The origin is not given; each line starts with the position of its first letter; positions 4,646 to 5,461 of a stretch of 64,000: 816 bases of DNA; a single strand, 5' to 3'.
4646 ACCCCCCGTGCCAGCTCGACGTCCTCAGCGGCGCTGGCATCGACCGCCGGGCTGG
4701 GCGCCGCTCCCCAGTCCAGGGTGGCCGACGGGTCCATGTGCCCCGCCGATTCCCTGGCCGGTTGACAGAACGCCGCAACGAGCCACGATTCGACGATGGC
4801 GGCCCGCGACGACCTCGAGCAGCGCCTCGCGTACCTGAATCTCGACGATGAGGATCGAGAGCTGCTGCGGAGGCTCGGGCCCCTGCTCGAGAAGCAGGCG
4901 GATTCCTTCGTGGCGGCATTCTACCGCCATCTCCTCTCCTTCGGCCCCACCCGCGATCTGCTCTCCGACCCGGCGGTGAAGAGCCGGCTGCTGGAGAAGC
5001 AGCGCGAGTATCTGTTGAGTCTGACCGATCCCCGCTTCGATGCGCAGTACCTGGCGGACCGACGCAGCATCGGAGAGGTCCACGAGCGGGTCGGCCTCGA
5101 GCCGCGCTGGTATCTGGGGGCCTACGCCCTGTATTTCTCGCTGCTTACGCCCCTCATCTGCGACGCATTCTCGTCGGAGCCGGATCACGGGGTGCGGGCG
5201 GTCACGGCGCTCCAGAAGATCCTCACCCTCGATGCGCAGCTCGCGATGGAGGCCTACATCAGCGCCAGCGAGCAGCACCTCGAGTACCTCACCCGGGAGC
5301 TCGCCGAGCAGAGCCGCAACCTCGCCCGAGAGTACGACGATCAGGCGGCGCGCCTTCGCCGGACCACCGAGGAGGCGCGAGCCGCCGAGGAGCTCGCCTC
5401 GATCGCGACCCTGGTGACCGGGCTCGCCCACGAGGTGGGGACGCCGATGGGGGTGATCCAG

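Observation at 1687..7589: Predicted gas/redox-sensing sigma-54 regulon: globin-coupled kinase + NtrC-type activator + three matching -24/-12 promoters in front of stand-alone CBS-pair genes, flanked by two hemerythrins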

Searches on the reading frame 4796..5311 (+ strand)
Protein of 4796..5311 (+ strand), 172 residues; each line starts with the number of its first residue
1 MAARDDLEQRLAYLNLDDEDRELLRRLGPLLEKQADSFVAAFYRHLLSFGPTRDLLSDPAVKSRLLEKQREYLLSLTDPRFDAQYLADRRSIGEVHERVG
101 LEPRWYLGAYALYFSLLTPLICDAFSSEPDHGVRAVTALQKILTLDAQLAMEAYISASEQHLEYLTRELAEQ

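Call 28: find_related_loci(query=A2, collection=metagenome_contigs, flank=7000)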
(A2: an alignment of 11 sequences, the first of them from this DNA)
Query A2 (172 aa) in metagenome_contigs; peptide patterns used: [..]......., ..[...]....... (x = any residue, [..] = any of these).
600 stretches matched a pattern (row limit reached: there are more); 572 encode a relative of the query (tblastn E <= 1e-3); the best 80 are kept; 80 distinct loci.
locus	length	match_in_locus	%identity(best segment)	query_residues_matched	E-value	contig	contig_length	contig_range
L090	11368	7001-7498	71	6-171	9e-77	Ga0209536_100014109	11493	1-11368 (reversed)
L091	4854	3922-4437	66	1-172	4e-71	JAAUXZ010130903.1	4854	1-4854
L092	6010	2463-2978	66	1-172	5e-71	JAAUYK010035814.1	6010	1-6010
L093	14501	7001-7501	66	6-172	2e-70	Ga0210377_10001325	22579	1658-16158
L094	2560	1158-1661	65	6-172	6e-70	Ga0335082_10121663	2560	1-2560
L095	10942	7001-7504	65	6-172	3e-68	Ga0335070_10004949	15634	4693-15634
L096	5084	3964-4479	65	1-172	2e-68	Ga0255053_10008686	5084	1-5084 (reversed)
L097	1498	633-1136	65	6-172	2e-71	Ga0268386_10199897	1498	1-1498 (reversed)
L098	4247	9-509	65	6-172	2e-67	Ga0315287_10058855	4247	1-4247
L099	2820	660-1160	65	6-172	7e-68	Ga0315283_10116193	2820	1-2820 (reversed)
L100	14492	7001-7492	63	6-169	3e-67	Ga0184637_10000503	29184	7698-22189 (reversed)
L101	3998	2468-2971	69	6-172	3e-66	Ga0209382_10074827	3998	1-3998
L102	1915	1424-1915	67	6-168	2e-67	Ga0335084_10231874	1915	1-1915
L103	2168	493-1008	60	1-172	5e-67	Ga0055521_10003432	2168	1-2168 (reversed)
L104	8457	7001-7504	62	5-172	1e-64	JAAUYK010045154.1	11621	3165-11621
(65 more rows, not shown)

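Call 44: search_solved_structures(query=window:4796-5311:+, max_evalue=1, show_alignments=4)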
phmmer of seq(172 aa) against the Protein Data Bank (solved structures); distinct sequences matched with E-value up to 1: 11.
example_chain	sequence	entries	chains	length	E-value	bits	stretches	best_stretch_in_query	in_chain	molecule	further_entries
1or4_A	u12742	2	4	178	1.3e-15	60.8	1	6-152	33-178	Heme-based aerotactic transducer hemAT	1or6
7o0i_B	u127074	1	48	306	3.4e-14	56.2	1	5-156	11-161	Anti-anti-sigma factor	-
2w31_A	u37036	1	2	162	5.5e-13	52.3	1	11-154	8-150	GLOBIN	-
5ohe_A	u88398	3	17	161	3.6e-06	30.1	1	8-154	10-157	Globin-coupled histidine kinase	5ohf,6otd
8h17_A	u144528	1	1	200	0.0073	19.4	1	14-161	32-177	Tlr1989 protein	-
7obi_A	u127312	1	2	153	0.048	16.7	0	12-52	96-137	CTPR-rv4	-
4uiq_A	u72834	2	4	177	0.1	15.7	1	40-123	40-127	GLOBIN-COUPLED SENSOR WITH DIGUANYLATE CYCLASE ACTIVITY | Uncharacterized protein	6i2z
6m9a_A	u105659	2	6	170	0.22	14.6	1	41-116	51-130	Signaling protein | Diguanylate cyclase DosC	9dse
2v9v_A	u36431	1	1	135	0.29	14.2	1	40-127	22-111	SELENOCYSTEINE-SPECIFIC ELONGATION FACTOR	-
9dsf_A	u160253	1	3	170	0.3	14.1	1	41-116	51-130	Diguanylate cyclase DosC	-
6wk3_A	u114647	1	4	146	0.41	13.7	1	16-104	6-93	Nitric oxide dioxygenase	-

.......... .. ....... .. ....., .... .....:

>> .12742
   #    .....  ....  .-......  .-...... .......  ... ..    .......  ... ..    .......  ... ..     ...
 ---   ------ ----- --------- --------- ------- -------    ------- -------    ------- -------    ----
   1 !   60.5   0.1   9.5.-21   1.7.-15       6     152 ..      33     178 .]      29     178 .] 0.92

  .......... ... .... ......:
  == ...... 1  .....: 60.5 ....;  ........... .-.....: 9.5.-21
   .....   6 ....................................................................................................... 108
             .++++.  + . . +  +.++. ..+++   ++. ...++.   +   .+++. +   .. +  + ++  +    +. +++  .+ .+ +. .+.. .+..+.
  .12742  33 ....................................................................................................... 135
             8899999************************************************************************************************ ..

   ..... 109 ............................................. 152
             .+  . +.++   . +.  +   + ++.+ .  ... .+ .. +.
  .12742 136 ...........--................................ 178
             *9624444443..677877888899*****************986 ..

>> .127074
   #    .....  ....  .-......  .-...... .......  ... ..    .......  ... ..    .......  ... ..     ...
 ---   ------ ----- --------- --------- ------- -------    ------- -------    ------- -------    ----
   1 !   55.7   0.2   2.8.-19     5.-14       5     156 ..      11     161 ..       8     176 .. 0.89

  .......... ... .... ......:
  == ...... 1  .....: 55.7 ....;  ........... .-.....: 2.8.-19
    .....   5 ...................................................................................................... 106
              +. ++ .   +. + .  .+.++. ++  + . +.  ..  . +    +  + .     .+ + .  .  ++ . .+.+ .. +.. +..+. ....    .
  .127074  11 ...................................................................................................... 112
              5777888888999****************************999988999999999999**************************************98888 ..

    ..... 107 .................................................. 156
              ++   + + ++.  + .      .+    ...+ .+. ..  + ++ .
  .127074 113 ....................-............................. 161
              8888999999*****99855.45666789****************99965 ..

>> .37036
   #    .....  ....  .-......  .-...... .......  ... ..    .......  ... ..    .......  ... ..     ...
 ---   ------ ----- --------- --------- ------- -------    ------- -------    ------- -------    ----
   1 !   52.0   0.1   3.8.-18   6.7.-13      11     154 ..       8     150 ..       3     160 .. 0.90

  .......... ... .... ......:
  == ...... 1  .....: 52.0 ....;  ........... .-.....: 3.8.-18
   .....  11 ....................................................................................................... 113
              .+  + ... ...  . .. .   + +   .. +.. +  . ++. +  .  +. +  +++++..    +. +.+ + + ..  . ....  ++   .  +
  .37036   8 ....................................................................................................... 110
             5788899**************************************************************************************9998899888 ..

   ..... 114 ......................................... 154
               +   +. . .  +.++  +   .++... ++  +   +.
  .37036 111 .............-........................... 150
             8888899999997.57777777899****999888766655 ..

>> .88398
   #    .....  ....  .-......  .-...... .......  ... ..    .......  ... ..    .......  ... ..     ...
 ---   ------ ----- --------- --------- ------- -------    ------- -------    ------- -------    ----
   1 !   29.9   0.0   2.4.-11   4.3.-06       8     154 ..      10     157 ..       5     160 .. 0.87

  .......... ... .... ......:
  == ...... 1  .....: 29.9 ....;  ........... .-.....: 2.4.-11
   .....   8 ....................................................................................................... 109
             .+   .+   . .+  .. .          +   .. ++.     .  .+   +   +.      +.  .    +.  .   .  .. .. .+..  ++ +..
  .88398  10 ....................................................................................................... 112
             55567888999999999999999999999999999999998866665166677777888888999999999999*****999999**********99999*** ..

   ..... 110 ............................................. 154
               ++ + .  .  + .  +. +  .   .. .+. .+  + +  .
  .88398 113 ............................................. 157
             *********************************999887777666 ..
